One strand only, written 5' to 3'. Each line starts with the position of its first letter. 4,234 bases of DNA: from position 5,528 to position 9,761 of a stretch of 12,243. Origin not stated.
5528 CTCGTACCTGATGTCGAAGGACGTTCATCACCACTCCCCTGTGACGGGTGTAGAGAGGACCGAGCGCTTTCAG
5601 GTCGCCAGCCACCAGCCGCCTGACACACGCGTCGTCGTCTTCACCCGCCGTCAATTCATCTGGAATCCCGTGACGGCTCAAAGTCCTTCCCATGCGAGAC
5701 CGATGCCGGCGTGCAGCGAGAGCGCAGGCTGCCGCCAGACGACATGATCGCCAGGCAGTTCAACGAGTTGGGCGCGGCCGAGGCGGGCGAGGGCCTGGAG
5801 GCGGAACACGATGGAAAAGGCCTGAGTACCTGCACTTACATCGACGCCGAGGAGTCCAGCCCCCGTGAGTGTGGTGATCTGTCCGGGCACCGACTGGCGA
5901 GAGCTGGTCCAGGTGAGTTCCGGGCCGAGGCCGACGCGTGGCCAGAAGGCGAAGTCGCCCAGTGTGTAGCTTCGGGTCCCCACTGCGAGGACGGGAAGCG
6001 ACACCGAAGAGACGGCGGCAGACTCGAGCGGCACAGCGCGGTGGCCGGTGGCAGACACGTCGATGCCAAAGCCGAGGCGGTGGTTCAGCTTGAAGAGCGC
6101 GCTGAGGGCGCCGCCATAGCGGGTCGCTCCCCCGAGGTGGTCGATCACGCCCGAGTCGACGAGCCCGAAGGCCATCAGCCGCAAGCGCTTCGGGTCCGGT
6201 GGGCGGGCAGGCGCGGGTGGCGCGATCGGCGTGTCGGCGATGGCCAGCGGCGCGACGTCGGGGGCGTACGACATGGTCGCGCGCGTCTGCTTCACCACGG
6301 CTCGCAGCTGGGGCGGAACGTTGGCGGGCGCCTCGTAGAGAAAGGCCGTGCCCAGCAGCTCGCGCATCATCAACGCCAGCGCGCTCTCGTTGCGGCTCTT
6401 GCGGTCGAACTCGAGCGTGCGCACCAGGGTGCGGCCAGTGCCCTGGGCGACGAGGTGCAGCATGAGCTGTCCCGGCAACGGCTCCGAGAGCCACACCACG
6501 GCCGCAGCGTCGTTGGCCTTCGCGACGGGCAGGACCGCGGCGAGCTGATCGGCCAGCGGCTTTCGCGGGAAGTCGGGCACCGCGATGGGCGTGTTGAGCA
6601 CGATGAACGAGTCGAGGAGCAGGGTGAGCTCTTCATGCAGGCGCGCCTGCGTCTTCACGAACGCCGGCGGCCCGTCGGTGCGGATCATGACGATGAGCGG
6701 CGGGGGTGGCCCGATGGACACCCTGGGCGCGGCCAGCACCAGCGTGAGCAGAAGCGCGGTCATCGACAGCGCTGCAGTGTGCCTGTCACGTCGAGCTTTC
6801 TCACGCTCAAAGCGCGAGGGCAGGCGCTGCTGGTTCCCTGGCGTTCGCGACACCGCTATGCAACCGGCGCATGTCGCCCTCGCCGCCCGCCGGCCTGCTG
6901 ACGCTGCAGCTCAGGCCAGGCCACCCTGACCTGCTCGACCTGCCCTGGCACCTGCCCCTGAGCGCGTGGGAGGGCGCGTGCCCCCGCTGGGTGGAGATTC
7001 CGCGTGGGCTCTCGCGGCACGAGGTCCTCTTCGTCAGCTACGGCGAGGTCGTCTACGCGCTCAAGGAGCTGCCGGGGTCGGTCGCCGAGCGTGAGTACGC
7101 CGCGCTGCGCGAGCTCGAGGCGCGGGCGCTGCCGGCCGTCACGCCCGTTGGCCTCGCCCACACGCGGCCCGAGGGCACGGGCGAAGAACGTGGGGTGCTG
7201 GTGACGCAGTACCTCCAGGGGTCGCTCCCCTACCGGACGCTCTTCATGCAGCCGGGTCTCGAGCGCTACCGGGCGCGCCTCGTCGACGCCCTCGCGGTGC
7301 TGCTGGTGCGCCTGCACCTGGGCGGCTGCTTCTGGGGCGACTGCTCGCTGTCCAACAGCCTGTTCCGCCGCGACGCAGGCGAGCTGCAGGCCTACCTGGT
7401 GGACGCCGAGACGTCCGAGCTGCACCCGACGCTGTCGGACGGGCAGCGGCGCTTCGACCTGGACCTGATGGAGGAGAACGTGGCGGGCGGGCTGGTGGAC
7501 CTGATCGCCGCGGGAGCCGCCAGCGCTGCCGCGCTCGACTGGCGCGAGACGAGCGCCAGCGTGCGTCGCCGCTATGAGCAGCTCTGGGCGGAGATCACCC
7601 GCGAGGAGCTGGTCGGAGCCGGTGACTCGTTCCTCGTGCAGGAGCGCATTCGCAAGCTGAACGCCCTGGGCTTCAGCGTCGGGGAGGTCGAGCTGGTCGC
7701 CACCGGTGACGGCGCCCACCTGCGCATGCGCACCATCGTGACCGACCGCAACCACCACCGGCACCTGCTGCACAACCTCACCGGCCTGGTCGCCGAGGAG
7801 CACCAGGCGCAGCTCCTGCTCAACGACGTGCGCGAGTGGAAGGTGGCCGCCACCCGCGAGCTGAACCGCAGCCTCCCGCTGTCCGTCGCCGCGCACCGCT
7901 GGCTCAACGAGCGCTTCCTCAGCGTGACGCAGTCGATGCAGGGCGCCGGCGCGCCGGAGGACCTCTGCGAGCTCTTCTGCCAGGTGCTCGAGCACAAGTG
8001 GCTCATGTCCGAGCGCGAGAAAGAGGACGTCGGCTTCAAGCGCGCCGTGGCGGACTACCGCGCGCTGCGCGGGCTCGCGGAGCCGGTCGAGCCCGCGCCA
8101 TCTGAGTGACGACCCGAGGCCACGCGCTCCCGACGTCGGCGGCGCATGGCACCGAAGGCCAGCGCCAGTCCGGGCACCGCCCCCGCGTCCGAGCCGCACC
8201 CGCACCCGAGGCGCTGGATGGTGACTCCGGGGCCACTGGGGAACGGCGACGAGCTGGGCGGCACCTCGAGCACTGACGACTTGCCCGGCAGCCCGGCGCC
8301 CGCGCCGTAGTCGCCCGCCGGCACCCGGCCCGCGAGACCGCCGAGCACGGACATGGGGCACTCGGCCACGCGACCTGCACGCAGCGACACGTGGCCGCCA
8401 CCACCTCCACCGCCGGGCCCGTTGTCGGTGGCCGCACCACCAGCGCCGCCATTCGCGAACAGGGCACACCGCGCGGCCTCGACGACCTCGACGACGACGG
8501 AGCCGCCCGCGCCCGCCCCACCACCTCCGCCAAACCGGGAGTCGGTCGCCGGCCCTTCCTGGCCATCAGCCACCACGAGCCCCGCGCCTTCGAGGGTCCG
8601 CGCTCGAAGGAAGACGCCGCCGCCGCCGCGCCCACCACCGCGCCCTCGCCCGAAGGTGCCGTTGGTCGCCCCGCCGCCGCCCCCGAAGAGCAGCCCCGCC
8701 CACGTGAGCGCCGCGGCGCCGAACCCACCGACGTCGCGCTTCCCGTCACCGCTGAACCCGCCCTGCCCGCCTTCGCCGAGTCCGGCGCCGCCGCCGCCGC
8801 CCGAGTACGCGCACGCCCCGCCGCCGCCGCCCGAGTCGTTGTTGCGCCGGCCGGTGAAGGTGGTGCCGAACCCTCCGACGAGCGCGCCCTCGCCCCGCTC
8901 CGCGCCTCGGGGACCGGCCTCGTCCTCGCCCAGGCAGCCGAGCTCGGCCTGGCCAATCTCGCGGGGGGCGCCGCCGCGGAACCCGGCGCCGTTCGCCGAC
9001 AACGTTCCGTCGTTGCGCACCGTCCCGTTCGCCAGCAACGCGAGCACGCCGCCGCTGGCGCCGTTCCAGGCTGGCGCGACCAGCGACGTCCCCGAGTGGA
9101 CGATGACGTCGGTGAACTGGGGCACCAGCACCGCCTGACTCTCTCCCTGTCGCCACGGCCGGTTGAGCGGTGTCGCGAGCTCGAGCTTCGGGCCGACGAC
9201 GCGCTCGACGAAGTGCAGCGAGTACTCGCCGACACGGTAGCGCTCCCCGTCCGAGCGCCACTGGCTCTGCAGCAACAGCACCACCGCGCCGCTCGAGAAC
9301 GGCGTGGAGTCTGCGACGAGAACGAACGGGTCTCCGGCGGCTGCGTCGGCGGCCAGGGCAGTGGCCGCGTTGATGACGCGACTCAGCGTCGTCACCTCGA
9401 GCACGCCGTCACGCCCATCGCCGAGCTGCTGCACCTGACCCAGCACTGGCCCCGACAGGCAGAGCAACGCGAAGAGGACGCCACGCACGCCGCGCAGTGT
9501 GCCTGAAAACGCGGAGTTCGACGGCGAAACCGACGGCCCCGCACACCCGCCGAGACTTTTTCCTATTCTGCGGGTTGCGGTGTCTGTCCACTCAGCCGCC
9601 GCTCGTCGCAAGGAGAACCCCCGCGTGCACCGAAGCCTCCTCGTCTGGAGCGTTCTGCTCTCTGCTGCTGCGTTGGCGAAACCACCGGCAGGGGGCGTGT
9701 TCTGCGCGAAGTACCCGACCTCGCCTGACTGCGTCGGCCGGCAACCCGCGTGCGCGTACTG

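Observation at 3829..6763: ECF sigma / FecR-TPR anti-sigma operon led by a beta-barrel-like exported protein: possible non-TonB cell-surface signalling unit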

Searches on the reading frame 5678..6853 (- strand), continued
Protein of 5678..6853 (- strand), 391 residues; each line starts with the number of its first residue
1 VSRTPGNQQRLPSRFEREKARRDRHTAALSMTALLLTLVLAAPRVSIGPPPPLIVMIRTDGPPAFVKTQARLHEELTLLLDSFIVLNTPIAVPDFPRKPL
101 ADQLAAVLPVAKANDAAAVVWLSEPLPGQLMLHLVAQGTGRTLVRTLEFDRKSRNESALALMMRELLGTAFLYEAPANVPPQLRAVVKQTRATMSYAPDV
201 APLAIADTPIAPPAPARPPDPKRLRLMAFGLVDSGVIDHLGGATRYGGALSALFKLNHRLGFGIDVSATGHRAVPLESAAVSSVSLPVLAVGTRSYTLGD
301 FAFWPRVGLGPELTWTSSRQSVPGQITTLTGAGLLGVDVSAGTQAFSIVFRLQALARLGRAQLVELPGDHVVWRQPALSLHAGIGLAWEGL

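Call 53: find_encoding_contigs(protein=P0176, flank=6000, max_places=2)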
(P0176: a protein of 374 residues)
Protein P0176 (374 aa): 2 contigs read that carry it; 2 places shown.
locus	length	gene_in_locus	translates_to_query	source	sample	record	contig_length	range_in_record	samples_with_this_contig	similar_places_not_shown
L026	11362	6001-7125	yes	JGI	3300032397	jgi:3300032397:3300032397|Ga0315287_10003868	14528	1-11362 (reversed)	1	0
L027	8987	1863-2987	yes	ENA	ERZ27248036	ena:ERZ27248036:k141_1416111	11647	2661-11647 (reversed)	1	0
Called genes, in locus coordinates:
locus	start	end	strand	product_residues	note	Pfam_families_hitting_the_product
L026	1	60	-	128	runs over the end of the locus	PF05168:HEPN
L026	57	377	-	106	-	PF01909:NTP_transf_2, PF18765:Polbeta (weak)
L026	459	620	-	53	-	-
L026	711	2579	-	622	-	-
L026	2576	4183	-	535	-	PF04773:FecR, PF08308:PEGA, PF13174:TPR_6 (faint)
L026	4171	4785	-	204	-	PF04542:Sigma70_r2, PF08281:Sigma70_r4_2, PF04545:Sigma70_r4 (weak)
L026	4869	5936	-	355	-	-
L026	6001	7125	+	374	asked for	-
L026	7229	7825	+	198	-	PF13404:HTH_AsnC-type (faint), PF04542:Sigma70_r2, PF13412:HTH_24 (faint), PF08281:Sigma70_r4_2, PF04545:Sigma70_r4 (weak), PF22233:PhyR_sigma-like (weak), PF13384:HTH_23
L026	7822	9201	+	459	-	PF13174:TPR_6 (faint), PF04773:FecR, PF07719:TPR_2 (faint), PF13428:TPR_14 (weak), PF14559:TPR_19, PF12895:ANAPC3 (weak), PF13432:TPR_16, PF23914:TPR_CcmH_CycH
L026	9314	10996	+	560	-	-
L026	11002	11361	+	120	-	?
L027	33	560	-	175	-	PF04542:Sigma70_r2, PF08281:Sigma70_r4_2, PF04545:Sigma70_r4 (weak)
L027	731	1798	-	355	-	-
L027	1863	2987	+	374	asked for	-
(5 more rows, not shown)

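Call 58: find_related_loci(query=A4, collection=metagenome_contigs, flank=5000)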
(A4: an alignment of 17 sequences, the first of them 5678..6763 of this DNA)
Query A4 (361 aa) in metagenome_contigs; peptide patterns used: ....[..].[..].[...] (x = any residue, [..] = any of these).
109 stretches matched a pattern; 14 encode a relative of the query (tblastn E <= 1e-3); 14 distinct loci.
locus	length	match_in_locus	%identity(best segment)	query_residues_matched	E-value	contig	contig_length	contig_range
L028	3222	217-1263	84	13-361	0e+0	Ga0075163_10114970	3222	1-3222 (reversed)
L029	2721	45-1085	81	13-361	0e+0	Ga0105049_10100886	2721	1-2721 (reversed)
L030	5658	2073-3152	74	1-361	1e-170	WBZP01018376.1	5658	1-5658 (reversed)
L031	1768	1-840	82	82-361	9e-153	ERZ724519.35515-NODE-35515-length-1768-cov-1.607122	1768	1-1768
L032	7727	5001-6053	44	13-360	8e-77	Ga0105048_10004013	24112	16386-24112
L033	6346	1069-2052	43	24-361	3e-73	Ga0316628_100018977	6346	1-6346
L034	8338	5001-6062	37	3-360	2e-52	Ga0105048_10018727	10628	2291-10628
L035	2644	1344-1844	45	3-165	5e-40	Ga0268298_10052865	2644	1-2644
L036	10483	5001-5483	46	3-164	4e-37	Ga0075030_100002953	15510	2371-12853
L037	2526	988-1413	44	22-161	5e-29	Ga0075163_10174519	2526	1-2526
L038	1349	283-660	41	19-146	3e-20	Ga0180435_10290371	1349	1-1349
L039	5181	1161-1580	38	24-161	5e-18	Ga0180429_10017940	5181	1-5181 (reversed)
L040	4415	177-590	38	13-146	1e-16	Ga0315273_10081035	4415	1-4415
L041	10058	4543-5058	34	4-170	3e-14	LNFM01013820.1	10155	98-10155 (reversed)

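Call 90: list_cluster_members(proteins=[P0084, P0087, P0099, P0100, P0110, P0119, P0140, P0176, P0205, P0215])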
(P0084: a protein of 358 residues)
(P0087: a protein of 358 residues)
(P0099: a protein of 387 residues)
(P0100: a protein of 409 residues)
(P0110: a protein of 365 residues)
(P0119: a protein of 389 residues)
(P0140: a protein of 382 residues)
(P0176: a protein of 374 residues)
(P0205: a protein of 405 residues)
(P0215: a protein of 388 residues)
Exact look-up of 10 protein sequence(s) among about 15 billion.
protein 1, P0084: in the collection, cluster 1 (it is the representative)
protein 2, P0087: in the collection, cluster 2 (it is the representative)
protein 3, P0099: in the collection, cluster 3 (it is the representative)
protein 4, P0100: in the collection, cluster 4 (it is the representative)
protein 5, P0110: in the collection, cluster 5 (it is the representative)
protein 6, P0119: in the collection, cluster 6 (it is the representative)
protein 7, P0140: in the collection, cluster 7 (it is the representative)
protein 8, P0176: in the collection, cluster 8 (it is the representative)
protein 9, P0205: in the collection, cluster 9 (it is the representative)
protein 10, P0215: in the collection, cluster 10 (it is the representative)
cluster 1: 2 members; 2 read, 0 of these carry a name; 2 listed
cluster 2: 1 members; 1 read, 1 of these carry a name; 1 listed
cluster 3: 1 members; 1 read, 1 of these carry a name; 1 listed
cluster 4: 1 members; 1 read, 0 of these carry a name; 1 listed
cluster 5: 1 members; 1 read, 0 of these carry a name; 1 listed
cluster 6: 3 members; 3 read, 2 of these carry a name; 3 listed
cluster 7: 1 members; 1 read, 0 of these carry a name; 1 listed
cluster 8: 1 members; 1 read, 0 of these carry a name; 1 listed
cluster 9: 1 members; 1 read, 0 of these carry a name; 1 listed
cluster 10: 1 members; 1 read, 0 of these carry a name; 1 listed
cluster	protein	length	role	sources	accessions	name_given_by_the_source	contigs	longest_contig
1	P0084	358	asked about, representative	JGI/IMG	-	-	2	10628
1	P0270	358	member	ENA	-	-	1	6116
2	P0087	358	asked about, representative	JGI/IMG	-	hypothetical protein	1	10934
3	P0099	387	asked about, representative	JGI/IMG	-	hypothetical protein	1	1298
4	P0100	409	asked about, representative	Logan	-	-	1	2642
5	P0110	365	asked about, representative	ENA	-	-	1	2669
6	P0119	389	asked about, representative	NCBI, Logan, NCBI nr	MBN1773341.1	MAG: hypothetical protein JXB32_18915 [Deltaproteobacteria bacterium] | hypothetical protein [Deltaproteobacteria bacterium]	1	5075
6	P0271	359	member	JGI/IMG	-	hypothetical protein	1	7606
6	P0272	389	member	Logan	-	-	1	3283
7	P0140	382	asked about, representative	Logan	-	-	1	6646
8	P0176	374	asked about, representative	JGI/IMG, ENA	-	-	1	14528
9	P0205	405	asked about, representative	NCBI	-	-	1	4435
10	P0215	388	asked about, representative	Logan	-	-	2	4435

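Call 101: list_cluster_members(proteins=[P0088, P0090, P0094, P0103, P0107, P0115, P0125, P0138, P0147, P0187])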
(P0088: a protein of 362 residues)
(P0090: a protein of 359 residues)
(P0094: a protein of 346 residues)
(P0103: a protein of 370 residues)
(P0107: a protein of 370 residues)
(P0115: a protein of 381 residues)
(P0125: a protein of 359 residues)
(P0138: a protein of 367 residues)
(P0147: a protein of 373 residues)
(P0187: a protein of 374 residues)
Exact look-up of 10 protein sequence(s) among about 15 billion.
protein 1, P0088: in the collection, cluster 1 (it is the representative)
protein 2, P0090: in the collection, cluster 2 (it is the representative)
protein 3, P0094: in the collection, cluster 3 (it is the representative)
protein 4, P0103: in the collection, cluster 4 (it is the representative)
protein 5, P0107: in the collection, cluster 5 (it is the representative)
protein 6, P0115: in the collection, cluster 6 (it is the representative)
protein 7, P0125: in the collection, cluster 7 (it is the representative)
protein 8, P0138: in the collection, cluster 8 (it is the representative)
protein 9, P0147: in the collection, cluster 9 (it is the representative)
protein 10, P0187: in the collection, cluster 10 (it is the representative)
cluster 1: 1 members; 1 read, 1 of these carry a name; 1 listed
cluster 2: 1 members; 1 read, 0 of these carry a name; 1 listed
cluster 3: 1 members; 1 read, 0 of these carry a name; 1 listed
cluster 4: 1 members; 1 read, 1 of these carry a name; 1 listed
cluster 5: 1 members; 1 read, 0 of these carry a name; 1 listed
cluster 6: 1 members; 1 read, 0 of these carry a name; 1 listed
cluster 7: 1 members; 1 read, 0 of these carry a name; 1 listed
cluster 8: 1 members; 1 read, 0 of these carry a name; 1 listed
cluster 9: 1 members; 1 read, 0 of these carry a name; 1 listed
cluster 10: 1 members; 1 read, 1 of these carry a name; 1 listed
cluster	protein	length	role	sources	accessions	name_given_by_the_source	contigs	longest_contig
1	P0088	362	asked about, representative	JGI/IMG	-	hypothetical protein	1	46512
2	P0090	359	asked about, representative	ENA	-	-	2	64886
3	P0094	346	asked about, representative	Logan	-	-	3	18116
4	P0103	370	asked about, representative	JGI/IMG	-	hypothetical protein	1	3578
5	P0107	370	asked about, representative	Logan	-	-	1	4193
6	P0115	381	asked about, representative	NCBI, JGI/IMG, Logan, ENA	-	-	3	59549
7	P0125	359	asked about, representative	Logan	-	-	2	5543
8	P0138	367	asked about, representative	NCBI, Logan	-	-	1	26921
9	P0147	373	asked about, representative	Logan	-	-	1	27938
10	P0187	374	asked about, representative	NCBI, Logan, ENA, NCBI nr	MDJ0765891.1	MAG: hypothetical protein QNJ97_23105 [Myxococcota bacterium] | hypothetical protein [Myxococcota bacterium]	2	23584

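Call 102: find_encoding_contigs(protein=P0115, flank=6000, max_places=1)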
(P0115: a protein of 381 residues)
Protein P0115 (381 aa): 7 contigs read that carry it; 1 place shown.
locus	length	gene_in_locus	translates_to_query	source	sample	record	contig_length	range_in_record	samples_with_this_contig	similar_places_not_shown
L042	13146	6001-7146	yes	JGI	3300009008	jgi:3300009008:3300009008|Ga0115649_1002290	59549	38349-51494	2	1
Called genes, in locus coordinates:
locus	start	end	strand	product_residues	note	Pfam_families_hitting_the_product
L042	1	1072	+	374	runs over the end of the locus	PF04371:PAD_porph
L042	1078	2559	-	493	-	-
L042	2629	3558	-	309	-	-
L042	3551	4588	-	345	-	PF00089:Trypsin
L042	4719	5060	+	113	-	-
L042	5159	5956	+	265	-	-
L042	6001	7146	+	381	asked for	-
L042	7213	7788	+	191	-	PF07638:Sigma70_ECF, PF04542:Sigma70_r2, PF08281:Sigma70_r4_2, PF04545:Sigma70_r4 (weak), PF22233:PhyR_sigma-like (weak)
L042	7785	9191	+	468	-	PF07719:TPR_2 (faint), PF13174:TPR_6 (faint), PF13176:TPR_7 (faint), PF13490:zf-HC2, PF04773:FecR, PF13432:TPR_16 (weak), PF14559:TPR_19 (weak), PF00515:TPR_1 (weak), +3 more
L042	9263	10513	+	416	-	-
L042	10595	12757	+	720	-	PF01839:FG-GAP (faint), PF13517:FG-GAP_3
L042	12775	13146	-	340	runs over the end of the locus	PF02568:ThiI, PF03054:tRNA_Me_trans (weak), PF18297:NFACT-R_2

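Call 107: fold_search(model_id=the predicted structure, library=pdb)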
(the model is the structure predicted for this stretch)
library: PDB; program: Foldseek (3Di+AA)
matches with E <= 10: 1355; with E <= 0.001: 38
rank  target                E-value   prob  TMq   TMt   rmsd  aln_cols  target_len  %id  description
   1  1bxw                  7.2e-08  1.00  0.32  0.60   6.4       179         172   15  OUTER MEMBRANE PROTEIN A (OMPA) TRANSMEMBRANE DOMAIN (released 1998-10-14)
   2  9nh2_A                3.1e-07  1.00  0.38  0.59   4.7       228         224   12  In situ cryo-EM structure of porin III of the Legionella Dot/Icm T4SS machine (released 2025-09-17)
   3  1p4t                  6.3e-07  1.00  0.30  0.59   5.5       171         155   16  Crystal structure of Neisserial surface protein A (NspA) (released 2003-07-22)
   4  9fzd_A                6.7e-07  1.00  0.35  0.66   4.7       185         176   11  Structure of OmpA-long in complex with nanobody Nb39 (released 2024-07-17)
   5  9fzc_A                8.2e-07  1.00  0.36  0.68   4.5       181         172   13  Structure of OmpA-short in complex with nanobody Nb01 (released 2024-07-17)
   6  9a2m_MODEL_1_A        3.7e-06  1.00  0.35  0.37  17.0       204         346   16  Model of E. coli OmpA by in-cell photo-crosslinking MS and deep learning (released 2023-02-24)
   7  1qj9                  6.5e-06  1.00  0.32  0.67   3.8       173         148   12  CRYSTAL STRUCTURE OF THE OUTER MEMBRANE PROTEIN OMPX FROM ESCHERICHIA COLI (released 1999-10-06)
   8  3qra                  1.3e-05  1.00  0.34  0.72   4.5       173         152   12  The crystal structure of Ail, the attachment invasion locus protein of Yersinia pestis (released 2011-11-23)
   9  9a34_MODEL_1_A        2.3e-05  1.00  0.29  0.32  19.2       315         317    8  Model of E. coli OmpT by in-cell photo-crosslinking MS and deep learning (released 2023-02-24)
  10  2f1v_A                2.5e-05  1.00  0.34  0.62   5.2       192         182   10  Outer membrane protein OmpW (released 2006-01-24)
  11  4rlc                  2.5e-05  1.00  0.26  0.60   6.3       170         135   13  Crystal structure of the N-terminal beta-barrel domain of Pseudomonas aeruginosa OprF (released 2015-04-22)
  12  2n2l_MODEL_1_A        2.8e-05  1.00  0.28  0.58   6.8       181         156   12  NMR structure of yersinia pestis ail (attachment invasion locus) in decylphosphocholine micelles calculated wi (released 2015-07-22)
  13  1qjp                  3.0e-05  1.00  0.28  0.62   5.1       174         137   15  HIGH RESOLUTION STRUCTURE OF THE OUTER MEMBRANE PROTEIN A (OMPA) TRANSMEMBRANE DOMAIN (released 2000-06-30)
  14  7xw0_B                3.6e-05  1.00  0.28  0.36   9.4       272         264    7  Crystal structure of pOmpT (released 2023-05-31)
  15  3qrc_A                4.0e-05  1.00  0.33  0.69   4.8       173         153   10  The crystal structure of Ail, the attachment invasion locus protein of Yersinia pestis, in complex with the heparin an (released 2011-11-23)
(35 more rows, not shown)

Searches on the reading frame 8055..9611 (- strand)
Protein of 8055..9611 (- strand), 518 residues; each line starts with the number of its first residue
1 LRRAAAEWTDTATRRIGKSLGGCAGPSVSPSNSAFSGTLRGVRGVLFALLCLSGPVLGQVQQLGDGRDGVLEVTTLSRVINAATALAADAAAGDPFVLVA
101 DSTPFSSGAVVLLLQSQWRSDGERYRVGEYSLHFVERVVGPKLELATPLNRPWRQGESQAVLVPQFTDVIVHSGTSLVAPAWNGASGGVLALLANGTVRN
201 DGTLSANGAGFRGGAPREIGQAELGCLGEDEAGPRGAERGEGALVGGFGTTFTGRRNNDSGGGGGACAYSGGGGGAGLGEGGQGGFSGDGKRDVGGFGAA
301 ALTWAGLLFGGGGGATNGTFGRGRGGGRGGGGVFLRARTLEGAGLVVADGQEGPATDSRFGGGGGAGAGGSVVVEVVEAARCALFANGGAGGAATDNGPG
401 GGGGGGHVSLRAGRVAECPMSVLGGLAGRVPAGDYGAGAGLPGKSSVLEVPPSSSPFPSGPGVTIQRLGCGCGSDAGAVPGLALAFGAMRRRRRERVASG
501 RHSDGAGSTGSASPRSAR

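Call 5: search_protein_families(library=pfam, proteins=[window:8055-9611:-], max_evalue=0.1)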
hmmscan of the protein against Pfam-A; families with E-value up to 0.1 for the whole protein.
window:8055-9611:- (518 aa): 1 family
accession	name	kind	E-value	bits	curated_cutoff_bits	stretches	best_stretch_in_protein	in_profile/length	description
PF24149.1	K1-lyase_Rider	-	0.023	15.5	27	1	83-122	2-40/89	K1 capsule-specific polysaccharide lyase, Rider domain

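Call 6: search_protein_families(library=ncbifam, proteins=[window:8055-9611:-], max_evalue=0.1)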
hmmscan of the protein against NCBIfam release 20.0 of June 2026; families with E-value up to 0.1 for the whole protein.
window:8055-9611:- (518 aa): 1 family
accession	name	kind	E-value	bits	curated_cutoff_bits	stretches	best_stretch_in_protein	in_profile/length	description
NF047640.1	gliding_AgmC_N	equivalog_domain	4.8e-76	256.3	275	1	60-428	24-412/412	adventurous gliding motility protein AgmC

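Call 88: search_protein_families(library=ncbifam, proteins=[window:8055-9488:-], max_evalue=10)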
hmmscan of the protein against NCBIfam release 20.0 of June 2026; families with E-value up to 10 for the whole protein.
window:8055-9488:- (477 aa): 1 family
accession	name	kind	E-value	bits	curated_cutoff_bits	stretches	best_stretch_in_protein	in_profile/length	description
NF047640.1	gliding_AgmC_N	equivalog_domain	6.9e-76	255.8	275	1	19-387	24-412/412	adventurous gliding motility protein AgmC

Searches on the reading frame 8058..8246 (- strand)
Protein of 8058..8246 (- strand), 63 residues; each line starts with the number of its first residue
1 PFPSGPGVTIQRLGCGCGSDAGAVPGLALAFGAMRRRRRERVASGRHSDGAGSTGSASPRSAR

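Call 88: search_protein_families(library=ncbifam, proteins=[window:8058-8246:-], max_evalue=10)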
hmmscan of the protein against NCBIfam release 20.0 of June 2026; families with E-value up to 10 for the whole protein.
seq(63 aa): 4 families
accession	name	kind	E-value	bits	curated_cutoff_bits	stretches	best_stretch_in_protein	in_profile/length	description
TIGR03382.1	GC_trans_RRR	domain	0.0028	18.3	15.85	1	14-39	1-27/27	MYXO-CTERM sorting domain-containing protein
TIGR03901.2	MYXO-CTERM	domain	0.0093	16.3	20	1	14-39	3-34/34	MYXO-CTERM sorting domain-containing protein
NF051874.1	PVV_CTERM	equivalog_domain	0.042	13.7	27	1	21-43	13-36/38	PVV-CTERM domain-containing choice-of-anchor G protein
TIGR04174.1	IPTL_CTERM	subfamily_domain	3.7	8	20.5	1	26-39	14-27/27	IPTL-CTERM sorting domain-containing protein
